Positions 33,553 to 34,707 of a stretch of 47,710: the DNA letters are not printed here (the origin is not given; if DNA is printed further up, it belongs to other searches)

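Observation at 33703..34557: Single polypeptide fusing a dnd-associated-type methyltransferase to a histidine-triad (HIT) domain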

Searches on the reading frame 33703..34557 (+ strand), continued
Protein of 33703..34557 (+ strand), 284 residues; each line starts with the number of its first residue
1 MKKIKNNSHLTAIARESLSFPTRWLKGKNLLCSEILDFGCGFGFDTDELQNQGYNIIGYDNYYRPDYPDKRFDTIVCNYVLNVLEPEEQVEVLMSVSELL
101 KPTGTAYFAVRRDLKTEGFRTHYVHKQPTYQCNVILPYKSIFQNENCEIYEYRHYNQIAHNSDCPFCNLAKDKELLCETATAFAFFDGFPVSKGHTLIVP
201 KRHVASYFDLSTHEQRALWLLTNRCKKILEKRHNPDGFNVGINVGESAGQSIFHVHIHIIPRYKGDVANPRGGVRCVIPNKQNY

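Call 67: get_annotated_region(hit=H13, flank=9000)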
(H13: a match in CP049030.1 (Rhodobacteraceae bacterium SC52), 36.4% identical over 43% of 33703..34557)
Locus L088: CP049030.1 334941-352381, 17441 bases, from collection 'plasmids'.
description: Rhodobacteraceae bacterium SC52 plasmid pSC52_2, complete sequence
organism: Rhodobacteraceae bacterium SC52 (NCBI taxid 2745590)
taxonomy: Bacteria; Pseudomonadota; Alphaproteobacteria; Rhodobacterales; Paracoccaceae; ; Rhodobacteraceae bacterium SC52
host: -; source: Apostichopus japonicus,pure culture,Intestine content; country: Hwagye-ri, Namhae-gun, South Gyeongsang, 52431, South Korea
typing (MOB-suite, as given by PLSDB): mobilizable; relaxase MOBP,MOBP
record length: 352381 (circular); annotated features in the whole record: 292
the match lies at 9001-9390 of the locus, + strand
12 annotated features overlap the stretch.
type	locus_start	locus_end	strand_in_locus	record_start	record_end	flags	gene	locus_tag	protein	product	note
CDS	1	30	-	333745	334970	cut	-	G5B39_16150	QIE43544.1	IS3 family transposase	-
CDS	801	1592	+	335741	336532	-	-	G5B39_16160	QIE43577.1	ATP-binding protein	-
CDS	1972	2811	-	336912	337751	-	-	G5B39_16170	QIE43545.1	phosphoadenosine phosphosulfate reductase family protein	-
CDS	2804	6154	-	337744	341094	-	-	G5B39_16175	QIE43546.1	ATP-binding protein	-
CDS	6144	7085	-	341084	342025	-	-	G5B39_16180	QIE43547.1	DUF4007 family protein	-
CDS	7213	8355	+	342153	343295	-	-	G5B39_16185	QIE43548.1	cysteine desulfurase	-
CDS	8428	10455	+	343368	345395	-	-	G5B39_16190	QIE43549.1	DNA phosphorothioation-associated putative methyltransferase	-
CDS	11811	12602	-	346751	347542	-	-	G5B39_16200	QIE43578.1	ATP-binding protein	-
CDS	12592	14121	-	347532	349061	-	-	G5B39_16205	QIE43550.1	IS21 family transposase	-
CDS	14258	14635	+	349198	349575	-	-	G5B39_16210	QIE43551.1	hypothetical protein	-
CDS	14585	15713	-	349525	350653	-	-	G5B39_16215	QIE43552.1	IS3 family transposase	-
CDS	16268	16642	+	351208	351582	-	tnpB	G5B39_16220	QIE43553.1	IS66 family insertion sequence element accessory protein TnpB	-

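Call 68: get_annotated_region(hit=H1, flank=6000)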
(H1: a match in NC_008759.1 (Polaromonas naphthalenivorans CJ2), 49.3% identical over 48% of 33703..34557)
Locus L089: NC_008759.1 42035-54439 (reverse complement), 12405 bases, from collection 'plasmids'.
description: Polaromonas naphthalenivorans CJ2 plasmid pPNAP03, complete sequence
organism: Polaromonas naphthalenivorans CJ2 (NCBI taxid 365044)
taxonomy: Bacteria; Pseudomonadota; Betaproteobacteria; Burkholderiales; Comamonadaceae; Polaromonas; Polaromonas naphthalenivorans; Polaromonas naphthalenivorans CJ2
host: -; source: -; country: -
typing (MOB-suite, as given by PLSDB): non-mobilizable; replicon rep_cluster_29
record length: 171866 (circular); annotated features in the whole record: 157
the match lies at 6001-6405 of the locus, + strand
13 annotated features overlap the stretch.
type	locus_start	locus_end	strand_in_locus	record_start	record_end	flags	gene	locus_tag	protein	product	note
CDS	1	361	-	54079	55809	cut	xseA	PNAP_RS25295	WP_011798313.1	exodeoxyribonuclease VII large subunit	GO:0006308 - DNA catabolic process [Evidence IEA]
CDS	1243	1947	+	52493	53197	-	-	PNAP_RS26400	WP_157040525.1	hypothetical protein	-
CDS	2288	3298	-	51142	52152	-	-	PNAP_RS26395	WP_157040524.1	hypothetical protein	-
CDS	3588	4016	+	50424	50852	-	-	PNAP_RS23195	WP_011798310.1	DUF2784 domain-containing protein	-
CDS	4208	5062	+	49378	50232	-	-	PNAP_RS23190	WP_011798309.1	hypothetical protein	-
CDS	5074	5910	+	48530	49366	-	-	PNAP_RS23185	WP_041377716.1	hypothetical protein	-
CDS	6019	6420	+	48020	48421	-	-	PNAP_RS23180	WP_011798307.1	HIT family protein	-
CDS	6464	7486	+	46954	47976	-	-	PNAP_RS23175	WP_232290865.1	HNH endonuclease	-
CDS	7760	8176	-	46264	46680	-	-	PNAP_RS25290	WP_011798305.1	hypothetical protein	-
CDS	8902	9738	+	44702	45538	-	-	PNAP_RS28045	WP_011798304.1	DUF3703 domain-containing protein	-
CDS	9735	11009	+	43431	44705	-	-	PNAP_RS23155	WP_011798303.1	cytochrome c peroxidase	-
CDS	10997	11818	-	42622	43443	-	-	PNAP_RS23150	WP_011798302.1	AraC family transcriptional regulator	-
CDS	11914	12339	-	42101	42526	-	-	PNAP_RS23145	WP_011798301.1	hypothetical protein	-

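Call 69: search_protein_families(library=pfam, proteins=[L088:8428-10455:+, L089:6464-7486:+, L089:5074-5910:+, L089:4208-5062:+, L087:4051-5001:+, L087:5520-6023:+], max_evalue=0.01)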
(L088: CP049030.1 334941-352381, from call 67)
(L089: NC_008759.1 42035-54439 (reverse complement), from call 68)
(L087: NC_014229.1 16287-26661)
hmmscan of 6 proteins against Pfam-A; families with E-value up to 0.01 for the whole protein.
L088:8428-10455:+ (675 aa): 1 family
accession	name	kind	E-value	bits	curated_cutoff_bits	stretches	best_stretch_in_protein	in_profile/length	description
PF13489.12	Methyltransf_23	-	1.3e-05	25.5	27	1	207-256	13-61/164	Methyltransferase domain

L089:6464-7486:+ (340 aa): 2 families
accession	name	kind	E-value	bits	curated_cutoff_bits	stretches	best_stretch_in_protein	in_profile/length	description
PF13395.12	HNH_4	-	1.9e-05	25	22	1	230-266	16-52/54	HNH endonuclease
PF01844.29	HNH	-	2e-05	25.1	21.4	1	222-264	1-46/47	HNH endonuclease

L089:5074-5910:+ (278 aa): 0 families

L089:4208-5062:+ (284 aa): 0 families

L087:4051-5001:+ (316 aa): 2 families
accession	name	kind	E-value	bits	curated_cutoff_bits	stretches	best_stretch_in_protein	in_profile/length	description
PF01507.26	PAPS_reduct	-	6.9e-08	33.2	22.5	1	64-221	2-158/175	Phosphoadenosine phosphosulfate reductase domain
PF01171.26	ATP_bind_3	-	0.008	16.4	27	0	64-126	2-69/182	PP-loop family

L087:5520-6023:+ (167 aa): 0 families

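Call 72: search_protein_families(library=padloc, proteins=[L089:6464-7486:+, L089:6019-6420:+, L089:5074-5910:+, L089:4208-5062:+, P0268, P0217, P0258, P0165, L045:310-1251:+, L088:8428-10455:+], max_evalue=0.001)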
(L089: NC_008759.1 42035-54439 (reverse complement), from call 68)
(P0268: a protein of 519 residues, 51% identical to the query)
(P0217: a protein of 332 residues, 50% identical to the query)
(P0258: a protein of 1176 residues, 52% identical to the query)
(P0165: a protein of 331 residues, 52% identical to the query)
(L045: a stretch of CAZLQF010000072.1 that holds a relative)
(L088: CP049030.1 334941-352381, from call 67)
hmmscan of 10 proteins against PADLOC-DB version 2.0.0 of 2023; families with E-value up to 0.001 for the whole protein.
L089:6464-7486:+ (340 aa): 10 families
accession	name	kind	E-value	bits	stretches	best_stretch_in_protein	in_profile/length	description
PDLC00340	PtuB1|PtuB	-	7.5e-06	23.7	1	191-282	43-130/268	Unknown function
PDLC00337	PtuB1|PtuB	-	3.4e-05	21.8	1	214-266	51-108/216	Unknown function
PDLC00317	PtuB1|PtuB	-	0.00016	19.6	1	220-262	60-103/244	Unknown function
PDLC04256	PDC-M01B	-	0.00017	19.2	1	219-269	105-157/285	-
PDLC00315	PtuB1|PtuB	-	0.0002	19.2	1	218-265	29-79/227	Unknown function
PDLC01256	Cas9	-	0.00021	18.3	1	217-265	509-562/711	"CAS-II-A,CAS-II-B,CAS-II-C; effector__SPE"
PDLC00342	PtuB1|PtuB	-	0.00037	18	1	214-264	42-98/247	Unknown function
PDLC00335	PtuB1|PtuB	-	0.0005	17.7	1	218-265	47-101/214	Unknown function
PDLC00351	PtuB1|PtuB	-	0.00063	17.9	1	165-263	10-103/195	Unknown function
PDLC01460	Cas9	-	0.00079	15.7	0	227-266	512-551/901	"CAS-II-A,CAS-II-B,CAS-II-C; effector__SPE"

L089:6019-6420:+ (133 aa): 1 family
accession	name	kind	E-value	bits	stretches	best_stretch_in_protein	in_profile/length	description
PDLC00441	ThsC2|ThsC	-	4.7e-14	50.5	1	8-105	12-113/148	HIT family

L089:5074-5910:+ (278 aa): 0 families

L089:4208-5062:+ (284 aa): 0 families

P0268 (519 aa): 6 families
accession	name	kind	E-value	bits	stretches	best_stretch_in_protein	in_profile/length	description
PDLC00441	ThsC2|ThsC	-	2.1e-09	35.3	1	33-104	44-114/148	HIT family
PDLC01460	Cas9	-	5e-08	29.6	1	377-443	494-562/901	"CAS-II-A,CAS-II-B,CAS-II-C; effector__SPE"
PDLC00973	Cas9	-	6e-08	29.6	1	369-435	591-662/830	CRISPR subtype II RNA-guided endonuclease Cas9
PDLC01256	Cas9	-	1.5e-07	28.6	1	366-431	495-562/711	"CAS-II-A,CAS-II-B,CAS-II-C; effector__SPE"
PDLC00975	Cas9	-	0.00032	17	1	365-435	579-654/1120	Cas9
PDLC00347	PtuB1|PtuB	-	0.00036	18.6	1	372-430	27-86/195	Unknown function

P0217 (332 aa): 20 families
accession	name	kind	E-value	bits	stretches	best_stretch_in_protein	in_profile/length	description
PDLC00441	ThsC2|ThsC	-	4.8e-10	37.4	1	205-307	11-112/148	HIT family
PDLC04259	PDC-M01B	-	2.6e-07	28.9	1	99-196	54-148/277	-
PDLC00325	PtuB1|PtuB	-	3.9e-07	27.9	1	102-192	12-107/213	Unknown function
PDLC02859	DpdF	-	1e-06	25.5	1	136-187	2-53/545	DpdF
PDLC00312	PtuB1|PtuB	-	1.2e-06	26.4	1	141-230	58-143/209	Unknown function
PDLC00345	PtuB1|PtuB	-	3.6e-06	24.7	1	103-190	13-105/223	Unknown function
PDLC00315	PtuB1|PtuB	-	4.1e-06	24.7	1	140-196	29-85/227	Unknown function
PDLC00337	PtuB1|PtuB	-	1.8e-05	22.7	1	137-197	52-115/216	Unknown function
PDLC00354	PtuB1|PtuB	-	2.8e-05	21.8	1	118-196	24-107/204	Unknown function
PDLC00642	ZorE2|ZorE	-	3.8e-05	21.3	1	143-190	215-262/283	HNH endonuclease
PDLC04251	PDC-M01B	-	5.8e-05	20.6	1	136-214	93-171/279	-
PDLC03478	REase_II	-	6.3e-05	20.8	1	157-188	129-160/219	Type II restriction enzyme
PDLC00352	PtuB1|PtuB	-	9.1e-05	20.2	1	118-195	23-104/206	Unknown function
PDLC00336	PtuB1|PtuB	-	9.6e-05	20.1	1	140-209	62-133/250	Unknown function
PDLC00335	PtuB1|PtuB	-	0.00018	19.1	1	125-201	32-114/214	Unknown function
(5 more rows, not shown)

P0258 (1176 aa): 24 families
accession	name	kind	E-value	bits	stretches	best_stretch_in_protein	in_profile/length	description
PDLC03659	mREase_IV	-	1.2e-110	368.9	2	157-741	43-638/945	Type IV methyl-directed restriction enzyme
PDLC03658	mREase_IV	-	2.8e-100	334.4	2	142-680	32-572/953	Type IV methyl-directed restriction enzyme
PDLC02707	PbeA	-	3.4e-29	100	2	226-510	132-453/672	PbeA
PDLC02704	PbeA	-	8e-22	75.5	3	566-666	548-644/682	PbeA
PDLC03049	REase_I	-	6.7e-19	65.4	1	326-520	167-369/807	Type I restriction enzyme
PDLC03047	REase_I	-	4.8e-17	59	2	303-476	320-494/1107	Type I restriction enzyme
PDLC02705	PbeA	-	4.1e-15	53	1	550-650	520-621/691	PbeA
PDLC02703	PbeA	-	5.1e-15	53.1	1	230-515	138-449/626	PbeA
PDLC02706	PbeA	-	2e-11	41.2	1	419-510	379-474/722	PbeA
PDLC02870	DpdF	-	4.4e-08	30.1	1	528-648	196-319/534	DpdF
PDLC03648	REase_III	-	6e-08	29.3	1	441-667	136-372/871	Type III restriction enzyme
PDLC00441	ThsC2|ThsC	-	6.6e-08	30.5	1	31-98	46-113/148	HIT family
PDLC02861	DpdF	-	7.6e-07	25.8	1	526-648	209-332/611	DpdF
PDLC03042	REase_I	-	4.5e-06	22.3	0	550-660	719-842/1170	Type I restriction enzyme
PDLC03653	REase_III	-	5.2e-06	22.9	1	423-475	245-297/883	Type III restriction enzyme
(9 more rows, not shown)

P0165 (331 aa): 1 family
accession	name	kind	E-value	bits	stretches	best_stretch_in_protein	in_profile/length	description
PDLC00441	ThsC2|ThsC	-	3.1e-10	38.1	1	220-307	26-113/148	HIT family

L045:310-1251:+ (313 aa): 2 families
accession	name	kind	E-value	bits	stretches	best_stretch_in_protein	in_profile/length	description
PDLC04132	HNH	-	8.3e-16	55.9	1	159-312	128-273/286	-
PDLC03546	HNH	-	2.1e-07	28.3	1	185-312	159-278/282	Type II restriction enzyme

L088:8428-10455:+ (675 aa): 0 families

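Call 77: search_solved_structures(query=L052:3202-5109:+, max_evalue=1e-10)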
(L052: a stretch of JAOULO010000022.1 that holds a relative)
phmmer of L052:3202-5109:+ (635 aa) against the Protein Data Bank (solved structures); distinct sequences matched with E-value up to 1e-10: 4.
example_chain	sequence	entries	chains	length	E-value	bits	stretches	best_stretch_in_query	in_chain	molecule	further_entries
2fja_A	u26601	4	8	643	6.7e-190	636.1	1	11-617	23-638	adenylylsulfate reductase, subunit A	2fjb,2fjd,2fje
1jnr_A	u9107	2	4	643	9.5e-190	635.6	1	11-617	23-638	adenylylsulfate reductase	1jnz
3gyx_A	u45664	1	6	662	4.1e-168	564.1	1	5-620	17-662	Adenylylsulfate Reductase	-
8a8o_A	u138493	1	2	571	6.4e-92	312.4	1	11-606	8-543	Alpha-subunit of the PAPS reductase from Methanothermococcus thermolithotrophicus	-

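Call 98: find_encoding_contigs(protein=P0122, flank=5000, max_places=4)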
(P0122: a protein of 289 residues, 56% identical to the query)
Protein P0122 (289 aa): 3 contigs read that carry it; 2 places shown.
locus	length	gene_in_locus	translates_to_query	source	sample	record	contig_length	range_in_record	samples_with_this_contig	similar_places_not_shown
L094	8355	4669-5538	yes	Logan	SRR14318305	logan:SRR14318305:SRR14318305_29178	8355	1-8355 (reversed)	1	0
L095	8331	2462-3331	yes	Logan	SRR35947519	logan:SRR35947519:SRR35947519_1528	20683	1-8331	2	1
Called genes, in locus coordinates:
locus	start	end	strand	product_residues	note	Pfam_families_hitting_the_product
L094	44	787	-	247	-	PF14622:Ribonucleas_3_3, PF22935:RM44_endonuclase (weak), PF00636:Ribonuclease_3, PF00035:dsrm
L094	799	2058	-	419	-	PF00109:ketoacyl-synt, PF02801:Ketoacyl-synt_C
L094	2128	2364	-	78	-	PF00550:PP-binding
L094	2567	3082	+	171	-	PF01641:SelR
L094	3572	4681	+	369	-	PF13395:HNH_4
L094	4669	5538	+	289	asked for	PF13489:Methyltransf_23, PF13649:Methyltransf_25 (faint), PF13847:Methyltransf_31 (faint), PF08241:Methyltransf_11 (faint), PF08242:Methyltransf_12 (faint), PF11969:DcpS_C, PF01230:HIT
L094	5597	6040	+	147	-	PF22381:Staph_reg_Sar_Rot (weak), PF04182:B-block_TFIIIC, PF12802:MarR_2, PF01047:MarR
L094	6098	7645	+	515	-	PF00083:Sugar_tr, PF07690:MFS_1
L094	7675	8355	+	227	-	?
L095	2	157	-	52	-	?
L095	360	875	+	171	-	PF01641:SelR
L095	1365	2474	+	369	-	PF13395:HNH_4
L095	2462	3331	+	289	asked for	PF13489:Methyltransf_23, PF13649:Methyltransf_25 (faint), PF13847:Methyltransf_31 (faint), PF08241:Methyltransf_11 (faint), PF08242:Methyltransf_12 (faint), PF11969:DcpS_C, PF01230:HIT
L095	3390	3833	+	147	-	PF22381:Staph_reg_Sar_Rot (weak), PF04182:B-block_TFIIIC, PF12802:MarR_2, PF01047:MarR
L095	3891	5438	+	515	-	PF00083:Sugar_tr, PF07690:MFS_1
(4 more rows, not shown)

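Call 99: find_encoding_contigs(protein=P0124, flank=5000, max_places=4)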
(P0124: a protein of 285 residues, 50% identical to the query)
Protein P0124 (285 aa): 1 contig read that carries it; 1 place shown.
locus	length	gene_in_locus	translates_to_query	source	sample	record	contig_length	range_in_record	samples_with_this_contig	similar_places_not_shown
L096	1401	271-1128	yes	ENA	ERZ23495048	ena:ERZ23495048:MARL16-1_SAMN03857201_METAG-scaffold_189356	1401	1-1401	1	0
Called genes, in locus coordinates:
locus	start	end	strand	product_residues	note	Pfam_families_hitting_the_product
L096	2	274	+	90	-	?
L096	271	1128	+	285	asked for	PF13489:Methyltransf_23, PF08241:Methyltransf_11 (faint), PF08242:Methyltransf_12 (faint), PF13649:Methyltransf_25 (faint), PF01230:HIT, PF11969:DcpS_C (weak)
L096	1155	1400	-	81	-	?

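Call 100: find_encoding_contigs(protein=P0125, flank=5000, max_places=4)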
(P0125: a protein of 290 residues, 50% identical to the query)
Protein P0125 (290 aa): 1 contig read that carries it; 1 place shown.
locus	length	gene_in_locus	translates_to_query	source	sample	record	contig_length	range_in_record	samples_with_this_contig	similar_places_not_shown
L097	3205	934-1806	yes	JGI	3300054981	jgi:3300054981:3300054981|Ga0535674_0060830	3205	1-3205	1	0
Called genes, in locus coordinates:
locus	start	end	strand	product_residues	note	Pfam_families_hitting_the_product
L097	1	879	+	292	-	?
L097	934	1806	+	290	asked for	PF13489:Methyltransf_23, PF08242:Methyltransf_12 (faint), PF13649:Methyltransf_25 (faint), PF11969:DcpS_C (weak), PF01230:HIT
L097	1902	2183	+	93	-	PF20432:Xre-like-HTH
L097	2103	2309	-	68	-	-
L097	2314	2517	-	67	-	PF18480:DUF5615 (weak)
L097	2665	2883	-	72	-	PF04255:DUF433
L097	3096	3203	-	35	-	?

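Call 101: find_encoding_contigs(protein=P0135, flank=5000, max_places=4)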
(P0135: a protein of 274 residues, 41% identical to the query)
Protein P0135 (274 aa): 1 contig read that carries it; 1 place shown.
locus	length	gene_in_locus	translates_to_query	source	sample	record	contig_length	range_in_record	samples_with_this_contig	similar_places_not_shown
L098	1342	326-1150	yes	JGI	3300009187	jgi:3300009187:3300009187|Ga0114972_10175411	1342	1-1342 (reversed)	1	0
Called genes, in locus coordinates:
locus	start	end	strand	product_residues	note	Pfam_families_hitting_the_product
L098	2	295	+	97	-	?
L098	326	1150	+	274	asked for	PF01230:HIT, PF11969:DcpS_C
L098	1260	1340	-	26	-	?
